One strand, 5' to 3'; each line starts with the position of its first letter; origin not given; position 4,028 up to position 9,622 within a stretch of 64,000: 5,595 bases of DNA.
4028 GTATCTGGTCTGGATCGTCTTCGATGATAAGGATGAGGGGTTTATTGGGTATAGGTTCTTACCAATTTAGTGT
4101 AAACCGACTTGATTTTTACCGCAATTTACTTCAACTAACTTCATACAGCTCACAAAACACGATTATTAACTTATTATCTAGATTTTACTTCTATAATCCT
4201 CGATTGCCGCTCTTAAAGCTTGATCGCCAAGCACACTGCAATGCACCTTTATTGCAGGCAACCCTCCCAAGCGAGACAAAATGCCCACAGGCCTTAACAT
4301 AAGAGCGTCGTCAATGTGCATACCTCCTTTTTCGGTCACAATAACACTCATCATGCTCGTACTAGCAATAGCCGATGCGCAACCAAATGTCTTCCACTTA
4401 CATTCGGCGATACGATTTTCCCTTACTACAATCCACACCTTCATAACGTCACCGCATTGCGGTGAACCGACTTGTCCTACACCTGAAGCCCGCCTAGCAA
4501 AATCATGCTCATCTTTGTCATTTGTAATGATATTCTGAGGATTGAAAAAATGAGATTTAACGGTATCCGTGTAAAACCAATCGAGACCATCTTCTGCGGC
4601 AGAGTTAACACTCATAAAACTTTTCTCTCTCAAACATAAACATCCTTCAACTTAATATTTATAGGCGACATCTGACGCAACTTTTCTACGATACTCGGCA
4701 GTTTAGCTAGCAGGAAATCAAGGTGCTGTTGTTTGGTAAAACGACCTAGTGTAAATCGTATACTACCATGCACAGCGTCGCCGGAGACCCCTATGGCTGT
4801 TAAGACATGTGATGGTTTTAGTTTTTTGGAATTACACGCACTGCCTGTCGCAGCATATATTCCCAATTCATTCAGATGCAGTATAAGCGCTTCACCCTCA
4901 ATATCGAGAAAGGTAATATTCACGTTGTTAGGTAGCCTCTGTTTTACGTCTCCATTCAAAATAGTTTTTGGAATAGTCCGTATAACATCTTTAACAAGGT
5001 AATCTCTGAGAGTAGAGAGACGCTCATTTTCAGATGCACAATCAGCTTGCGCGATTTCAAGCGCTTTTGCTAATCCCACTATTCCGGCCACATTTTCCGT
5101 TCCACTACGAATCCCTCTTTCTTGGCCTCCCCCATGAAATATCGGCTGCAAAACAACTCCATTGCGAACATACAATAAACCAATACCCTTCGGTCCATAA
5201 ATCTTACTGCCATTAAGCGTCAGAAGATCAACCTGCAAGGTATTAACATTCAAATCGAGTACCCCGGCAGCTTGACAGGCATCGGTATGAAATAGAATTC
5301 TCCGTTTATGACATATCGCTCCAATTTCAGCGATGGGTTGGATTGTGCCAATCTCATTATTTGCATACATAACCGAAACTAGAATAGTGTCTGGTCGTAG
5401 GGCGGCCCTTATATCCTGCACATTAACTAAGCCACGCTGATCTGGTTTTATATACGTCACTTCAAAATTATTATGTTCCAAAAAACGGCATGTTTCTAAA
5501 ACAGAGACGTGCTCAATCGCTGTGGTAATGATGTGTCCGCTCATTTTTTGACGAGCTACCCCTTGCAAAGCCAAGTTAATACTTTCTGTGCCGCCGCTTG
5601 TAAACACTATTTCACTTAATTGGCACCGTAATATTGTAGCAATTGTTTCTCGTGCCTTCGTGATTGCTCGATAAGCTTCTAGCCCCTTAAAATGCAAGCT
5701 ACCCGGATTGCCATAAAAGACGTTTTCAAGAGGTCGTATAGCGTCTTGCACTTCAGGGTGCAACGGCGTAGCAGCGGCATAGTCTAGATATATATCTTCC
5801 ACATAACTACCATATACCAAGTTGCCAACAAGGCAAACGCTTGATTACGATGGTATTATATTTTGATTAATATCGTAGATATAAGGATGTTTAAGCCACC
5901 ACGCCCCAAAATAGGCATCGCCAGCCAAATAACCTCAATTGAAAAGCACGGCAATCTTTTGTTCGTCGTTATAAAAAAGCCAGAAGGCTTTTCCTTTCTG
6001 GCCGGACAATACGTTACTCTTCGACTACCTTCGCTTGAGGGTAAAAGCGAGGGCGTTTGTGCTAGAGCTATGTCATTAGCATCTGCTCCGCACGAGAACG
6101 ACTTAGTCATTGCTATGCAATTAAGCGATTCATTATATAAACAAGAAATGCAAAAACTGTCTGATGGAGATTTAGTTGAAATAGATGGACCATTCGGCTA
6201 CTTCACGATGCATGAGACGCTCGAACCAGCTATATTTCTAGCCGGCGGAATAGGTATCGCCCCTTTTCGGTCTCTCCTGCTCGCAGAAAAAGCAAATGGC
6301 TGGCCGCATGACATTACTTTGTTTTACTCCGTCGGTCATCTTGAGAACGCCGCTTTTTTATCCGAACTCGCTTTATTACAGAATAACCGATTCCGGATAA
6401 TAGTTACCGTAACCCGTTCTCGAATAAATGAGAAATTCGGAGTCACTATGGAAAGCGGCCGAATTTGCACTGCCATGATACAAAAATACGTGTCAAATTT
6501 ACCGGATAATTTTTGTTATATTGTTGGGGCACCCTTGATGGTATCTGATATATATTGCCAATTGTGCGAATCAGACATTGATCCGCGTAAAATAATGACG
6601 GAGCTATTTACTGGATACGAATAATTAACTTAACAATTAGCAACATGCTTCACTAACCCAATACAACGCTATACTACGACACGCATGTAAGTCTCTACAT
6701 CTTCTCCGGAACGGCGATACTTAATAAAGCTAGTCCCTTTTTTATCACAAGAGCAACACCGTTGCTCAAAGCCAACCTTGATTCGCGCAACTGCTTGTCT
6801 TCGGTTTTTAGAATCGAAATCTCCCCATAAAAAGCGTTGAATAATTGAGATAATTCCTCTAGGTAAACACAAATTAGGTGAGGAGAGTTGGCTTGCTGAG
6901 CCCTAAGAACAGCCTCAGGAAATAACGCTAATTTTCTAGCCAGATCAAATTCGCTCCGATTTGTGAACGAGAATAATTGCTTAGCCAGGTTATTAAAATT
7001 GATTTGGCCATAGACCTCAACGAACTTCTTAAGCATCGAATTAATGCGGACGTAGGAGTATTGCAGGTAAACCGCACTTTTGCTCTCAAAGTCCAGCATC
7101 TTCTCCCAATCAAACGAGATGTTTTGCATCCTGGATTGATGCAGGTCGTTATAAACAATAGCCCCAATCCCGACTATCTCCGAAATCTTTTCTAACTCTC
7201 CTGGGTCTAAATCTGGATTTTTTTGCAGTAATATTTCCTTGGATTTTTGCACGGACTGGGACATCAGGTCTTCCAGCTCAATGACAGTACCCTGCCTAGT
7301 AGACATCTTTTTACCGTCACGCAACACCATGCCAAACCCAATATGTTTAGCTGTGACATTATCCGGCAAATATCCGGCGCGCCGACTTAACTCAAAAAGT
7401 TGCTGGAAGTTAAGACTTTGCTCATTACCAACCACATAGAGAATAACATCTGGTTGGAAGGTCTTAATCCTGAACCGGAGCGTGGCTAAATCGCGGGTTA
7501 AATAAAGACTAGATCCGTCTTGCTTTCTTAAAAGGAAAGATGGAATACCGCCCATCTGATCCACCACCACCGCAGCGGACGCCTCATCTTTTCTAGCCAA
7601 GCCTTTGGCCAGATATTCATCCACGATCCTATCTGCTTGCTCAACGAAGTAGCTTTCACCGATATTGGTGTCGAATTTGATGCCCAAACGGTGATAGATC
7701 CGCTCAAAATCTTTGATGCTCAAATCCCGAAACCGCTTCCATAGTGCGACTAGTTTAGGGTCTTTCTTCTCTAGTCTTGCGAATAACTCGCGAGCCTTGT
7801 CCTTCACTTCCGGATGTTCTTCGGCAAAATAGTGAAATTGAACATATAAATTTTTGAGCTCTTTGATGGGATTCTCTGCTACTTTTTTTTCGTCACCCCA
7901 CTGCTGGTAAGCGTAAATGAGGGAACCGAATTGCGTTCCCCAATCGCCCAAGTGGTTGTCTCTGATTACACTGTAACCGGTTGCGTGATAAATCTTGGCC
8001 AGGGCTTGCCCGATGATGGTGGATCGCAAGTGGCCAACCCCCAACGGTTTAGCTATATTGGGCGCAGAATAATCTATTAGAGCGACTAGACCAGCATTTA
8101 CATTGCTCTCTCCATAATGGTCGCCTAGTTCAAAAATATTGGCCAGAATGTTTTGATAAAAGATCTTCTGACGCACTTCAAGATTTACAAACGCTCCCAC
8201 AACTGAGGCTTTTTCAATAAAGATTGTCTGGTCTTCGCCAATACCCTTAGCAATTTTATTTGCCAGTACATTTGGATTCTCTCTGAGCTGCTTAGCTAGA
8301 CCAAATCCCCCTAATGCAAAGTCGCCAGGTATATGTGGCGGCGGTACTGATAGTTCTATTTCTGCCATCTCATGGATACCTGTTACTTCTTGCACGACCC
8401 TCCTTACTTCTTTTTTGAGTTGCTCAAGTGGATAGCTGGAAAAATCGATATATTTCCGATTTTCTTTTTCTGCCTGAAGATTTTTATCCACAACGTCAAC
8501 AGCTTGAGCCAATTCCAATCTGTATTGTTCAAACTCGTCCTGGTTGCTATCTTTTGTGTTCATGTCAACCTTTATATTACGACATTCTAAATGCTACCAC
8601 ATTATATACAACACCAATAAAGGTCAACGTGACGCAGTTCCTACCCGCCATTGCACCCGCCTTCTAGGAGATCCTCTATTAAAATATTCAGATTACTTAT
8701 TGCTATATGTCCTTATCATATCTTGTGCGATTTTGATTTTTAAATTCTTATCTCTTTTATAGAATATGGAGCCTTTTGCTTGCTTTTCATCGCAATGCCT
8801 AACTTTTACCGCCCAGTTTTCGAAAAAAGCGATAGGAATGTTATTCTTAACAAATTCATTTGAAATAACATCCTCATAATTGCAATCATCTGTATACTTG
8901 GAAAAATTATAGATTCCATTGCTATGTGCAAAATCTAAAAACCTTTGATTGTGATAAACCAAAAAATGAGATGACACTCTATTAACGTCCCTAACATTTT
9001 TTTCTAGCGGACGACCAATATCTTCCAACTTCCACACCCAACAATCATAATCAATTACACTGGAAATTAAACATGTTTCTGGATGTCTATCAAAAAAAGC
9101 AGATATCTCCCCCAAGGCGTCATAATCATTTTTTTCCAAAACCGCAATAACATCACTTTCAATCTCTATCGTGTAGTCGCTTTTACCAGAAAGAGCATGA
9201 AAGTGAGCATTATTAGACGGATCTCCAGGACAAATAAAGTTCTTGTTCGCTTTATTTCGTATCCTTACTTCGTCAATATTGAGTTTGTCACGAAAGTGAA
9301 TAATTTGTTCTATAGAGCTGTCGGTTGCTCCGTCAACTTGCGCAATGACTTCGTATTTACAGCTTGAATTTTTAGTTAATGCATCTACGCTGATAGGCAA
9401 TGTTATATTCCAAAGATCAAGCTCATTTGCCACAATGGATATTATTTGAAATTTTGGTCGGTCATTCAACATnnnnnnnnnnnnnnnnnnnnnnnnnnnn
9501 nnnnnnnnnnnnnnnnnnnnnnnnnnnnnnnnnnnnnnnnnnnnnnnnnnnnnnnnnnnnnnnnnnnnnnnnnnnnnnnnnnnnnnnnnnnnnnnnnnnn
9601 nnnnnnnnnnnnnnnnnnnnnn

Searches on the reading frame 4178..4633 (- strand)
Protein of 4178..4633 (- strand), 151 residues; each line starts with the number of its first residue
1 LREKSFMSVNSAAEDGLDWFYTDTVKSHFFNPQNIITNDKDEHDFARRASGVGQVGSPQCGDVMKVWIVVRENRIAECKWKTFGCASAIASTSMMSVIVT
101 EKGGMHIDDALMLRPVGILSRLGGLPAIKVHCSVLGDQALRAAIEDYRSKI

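Call 78: search_protein_families(library=pfam, proteins=[window:4178-4633:-], max_evalue=0.001)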
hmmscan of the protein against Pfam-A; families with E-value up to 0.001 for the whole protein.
window:4178-4633:- (151 aa): 1 family
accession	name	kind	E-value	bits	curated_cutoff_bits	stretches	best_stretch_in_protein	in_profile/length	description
PF01592.21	NifU_N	-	7.7e-34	117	22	1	21-150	2-123/127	NifU-like N terminal domain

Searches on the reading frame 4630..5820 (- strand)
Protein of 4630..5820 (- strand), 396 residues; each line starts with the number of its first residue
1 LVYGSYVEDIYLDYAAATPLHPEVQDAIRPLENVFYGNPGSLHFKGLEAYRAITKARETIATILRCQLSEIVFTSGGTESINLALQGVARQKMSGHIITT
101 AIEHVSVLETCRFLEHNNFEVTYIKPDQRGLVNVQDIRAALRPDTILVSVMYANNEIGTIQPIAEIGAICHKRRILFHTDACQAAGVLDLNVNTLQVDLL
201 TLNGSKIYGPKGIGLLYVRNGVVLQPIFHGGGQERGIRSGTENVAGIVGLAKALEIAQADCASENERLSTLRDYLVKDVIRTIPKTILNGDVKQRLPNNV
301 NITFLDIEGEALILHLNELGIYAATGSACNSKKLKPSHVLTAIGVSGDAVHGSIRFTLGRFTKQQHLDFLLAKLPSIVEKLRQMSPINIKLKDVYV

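Call 78: search_protein_families(library=pfam, proteins=[window:4630-5820:-], max_evalue=0.001)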
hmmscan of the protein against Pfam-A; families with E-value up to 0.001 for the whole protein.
window:4630-5820:- (396 aa): 4 families
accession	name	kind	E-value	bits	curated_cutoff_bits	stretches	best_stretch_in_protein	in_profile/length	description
PF00266.25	Aminotran_5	-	4.6e-74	250.1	21.5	1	10-368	1-369/371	Aminotransferase class-V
PF01212.27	Beta_elim_lyase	-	1.1e-07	31.9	27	1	67-183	46-171/288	Beta-eliminating lyase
PF01041.23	DegT_DnrJ_EryC1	-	2.8e-06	27.3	19.8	1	72-186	43-151/360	DegT/DnrJ/EryC1/StrS aminotransferase family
PF00155.27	Aminotran_1_2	-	0.00089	19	19.7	0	53-219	44-234/361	Aminotransferase class I and II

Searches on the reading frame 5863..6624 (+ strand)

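Call 78: search_protein_families(library=pfam, proteins=[window:5863-6624:+], max_evalue=0.001)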
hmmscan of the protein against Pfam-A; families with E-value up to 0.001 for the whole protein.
window:5863-6624:+ (253 aa): 1 family
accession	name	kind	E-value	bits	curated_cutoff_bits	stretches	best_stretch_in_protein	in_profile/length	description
PF00175.26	NAD_binding_1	-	1.9e-10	41.8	22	1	125-229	1-106/109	Oxidoreductase NAD-binding domain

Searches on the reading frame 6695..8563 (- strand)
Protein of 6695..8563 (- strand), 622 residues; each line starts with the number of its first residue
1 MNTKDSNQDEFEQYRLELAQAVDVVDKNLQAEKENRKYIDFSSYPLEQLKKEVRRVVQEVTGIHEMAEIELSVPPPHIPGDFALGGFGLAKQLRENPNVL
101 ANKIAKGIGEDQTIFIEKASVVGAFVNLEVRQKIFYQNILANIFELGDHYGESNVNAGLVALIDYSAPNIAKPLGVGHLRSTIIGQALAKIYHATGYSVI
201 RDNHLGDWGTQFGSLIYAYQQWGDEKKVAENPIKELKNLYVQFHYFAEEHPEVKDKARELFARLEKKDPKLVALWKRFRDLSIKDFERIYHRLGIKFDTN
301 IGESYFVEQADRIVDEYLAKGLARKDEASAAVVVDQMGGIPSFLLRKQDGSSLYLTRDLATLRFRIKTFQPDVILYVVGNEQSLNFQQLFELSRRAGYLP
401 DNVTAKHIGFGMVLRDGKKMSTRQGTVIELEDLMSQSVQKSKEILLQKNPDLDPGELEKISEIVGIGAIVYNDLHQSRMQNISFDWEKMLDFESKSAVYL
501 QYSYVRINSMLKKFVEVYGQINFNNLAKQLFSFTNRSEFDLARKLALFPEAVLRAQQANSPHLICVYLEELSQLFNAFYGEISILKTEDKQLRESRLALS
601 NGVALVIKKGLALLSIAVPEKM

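Call 4: search_protein_families(library=pfam, proteins=[window:6695-8563:-], max_evalue=1)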
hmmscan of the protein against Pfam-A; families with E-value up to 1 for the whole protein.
window:6695-8563:- (622 aa): 4 families
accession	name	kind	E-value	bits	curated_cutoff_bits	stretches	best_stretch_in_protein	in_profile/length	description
PF00750.26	tRNA-synt_1d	-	6.7e-94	315.1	23.3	1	162-486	23-349/349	tRNA synthetases class I (R), catalytic domain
PF05746.21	DALR_1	-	7.4e-28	97.4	22.3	1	500-622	1-117/117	DALR anticodon binding domain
PF03485.21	Arg_tRNA_synt_N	-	9.7e-11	42.6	21.5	1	48-128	2-83/85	Arginyl tRNA synthetase N terminal domain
PF03336.19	Pox_C4_C10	-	0.41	10.2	25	0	7-61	8-65/322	Poxvirus C4/C10 protein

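Call 37: search_protein_families(library=padloc, proteins=[window:6695-8563:-], max_evalue=0.01)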
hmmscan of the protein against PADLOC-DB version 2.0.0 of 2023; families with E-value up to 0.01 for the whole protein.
window:6695-8563:- (622 aa): 0 families

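Call 74: search_solved_structures(query=A3, max_evalue=1e-20)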
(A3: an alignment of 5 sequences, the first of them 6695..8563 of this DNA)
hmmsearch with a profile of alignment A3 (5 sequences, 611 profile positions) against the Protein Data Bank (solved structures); distinct sequences matched with E-value up to 1e-20: 12.
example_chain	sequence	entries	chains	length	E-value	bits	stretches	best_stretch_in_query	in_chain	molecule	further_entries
6ao8_A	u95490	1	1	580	1.4e-146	492.7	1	71-611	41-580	Arginine--tRNA ligase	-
4oby_A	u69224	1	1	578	8.1e-141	473.6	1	74-611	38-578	Arginine--tRNA ligase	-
5yym_A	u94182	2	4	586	8.2e-141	473.6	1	74-611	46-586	Arginine--tRNA ligase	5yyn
5b63_A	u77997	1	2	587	8.3e-141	473.5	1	74-611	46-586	Arginine--tRNA ligase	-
1bs2_A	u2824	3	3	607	3.3e-121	408.8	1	38-611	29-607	PROTEIN (ARGINYL-TRNA SYNTHETASE) | ARGINYL-TRNA SYNTHETASE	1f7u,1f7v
4r3z_B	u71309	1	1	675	1.6e-119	403.2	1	79-611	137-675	Arginine--tRNA ligase, cytoplasmic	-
4zaj_A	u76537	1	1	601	3.4e-119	402.1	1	84-611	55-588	Arginine--tRNA ligase, cytoplasmic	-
4q2t_A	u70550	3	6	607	1.6e-118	400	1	84-611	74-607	Arginine--tRNA ligase, cytoplasmic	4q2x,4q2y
5jld_A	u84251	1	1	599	7.2e-100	338.3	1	89-611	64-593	Arginyl-tRNA synthetase, putative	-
2zue_A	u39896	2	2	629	1.2e-87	298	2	361-611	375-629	Arginyl-tRNA synthetase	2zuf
1iq0_A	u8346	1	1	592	2.3e-60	207.8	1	361-611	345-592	ARGINYL-TRNA SYNTHETASE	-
3fnr_A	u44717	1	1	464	1.2e-24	89.9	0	450-611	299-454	Arginyl-tRNA synthetase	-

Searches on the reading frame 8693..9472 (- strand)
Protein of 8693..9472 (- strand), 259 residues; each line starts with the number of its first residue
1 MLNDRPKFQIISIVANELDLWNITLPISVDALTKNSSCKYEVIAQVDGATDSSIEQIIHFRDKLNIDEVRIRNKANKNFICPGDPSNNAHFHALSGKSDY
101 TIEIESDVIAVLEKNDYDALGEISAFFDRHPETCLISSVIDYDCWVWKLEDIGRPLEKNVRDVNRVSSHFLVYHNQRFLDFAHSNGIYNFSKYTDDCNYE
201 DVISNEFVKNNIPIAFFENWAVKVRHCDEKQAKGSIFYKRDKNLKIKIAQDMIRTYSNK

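Call 4: search_protein_families(library=pfam, proteins=[window:8693-9472:-], max_evalue=1)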
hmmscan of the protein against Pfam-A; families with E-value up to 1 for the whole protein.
window:8693-9472:- (259 aa): 0 families

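Call 5: search_protein_families(library=ncbifam, proteins=[window:8693-9472:-], max_evalue=1)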
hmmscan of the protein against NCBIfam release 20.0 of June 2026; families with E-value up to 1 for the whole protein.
window:8693-9472:- (259 aa): 1 family
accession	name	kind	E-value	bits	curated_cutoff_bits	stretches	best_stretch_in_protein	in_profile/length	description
NF007482.0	PRK10073.1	equivalog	0.032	13.2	423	1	6-76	6-70/334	glycosyltransferase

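Call 37: search_protein_families(library=padloc, proteins=[window:8693-9472:-], max_evalue=0.01)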
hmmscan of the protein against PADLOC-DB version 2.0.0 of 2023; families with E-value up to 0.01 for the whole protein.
window:8693-9472:- (259 aa): 0 families

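Call 73: search_solved_structures(query=window:8693-9472:-, max_evalue=10)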
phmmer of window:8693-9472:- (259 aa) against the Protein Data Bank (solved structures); distinct sequences matched with E-value up to 10: 0.

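Call 83: search_solved_structures(query=A7, max_evalue=10, show_alignments=2)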
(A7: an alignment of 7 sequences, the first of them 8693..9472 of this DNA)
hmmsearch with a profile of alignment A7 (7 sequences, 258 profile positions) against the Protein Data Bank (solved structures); distinct sequences matched with E-value up to 10: 0.

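Call 84: search_protein_families(library=pfam, alignment_id=A7, max_evalue=10)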
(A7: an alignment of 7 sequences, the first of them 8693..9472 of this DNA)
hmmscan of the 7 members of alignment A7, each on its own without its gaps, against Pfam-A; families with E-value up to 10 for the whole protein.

A. member 1, window:8693-9472:- (259 aa): 0 families

B. families by the number of members that match (of 7 scanned): 3 families
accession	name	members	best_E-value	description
PF00535.33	Glycos_transf_2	2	8.8e-05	Glycosyl transferase family 2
PF12101.13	DUF3577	1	0.02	Protein of unknown function (DUF3577)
PF20137.4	DUF6527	1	0.13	Family of unknown function (DUF6527)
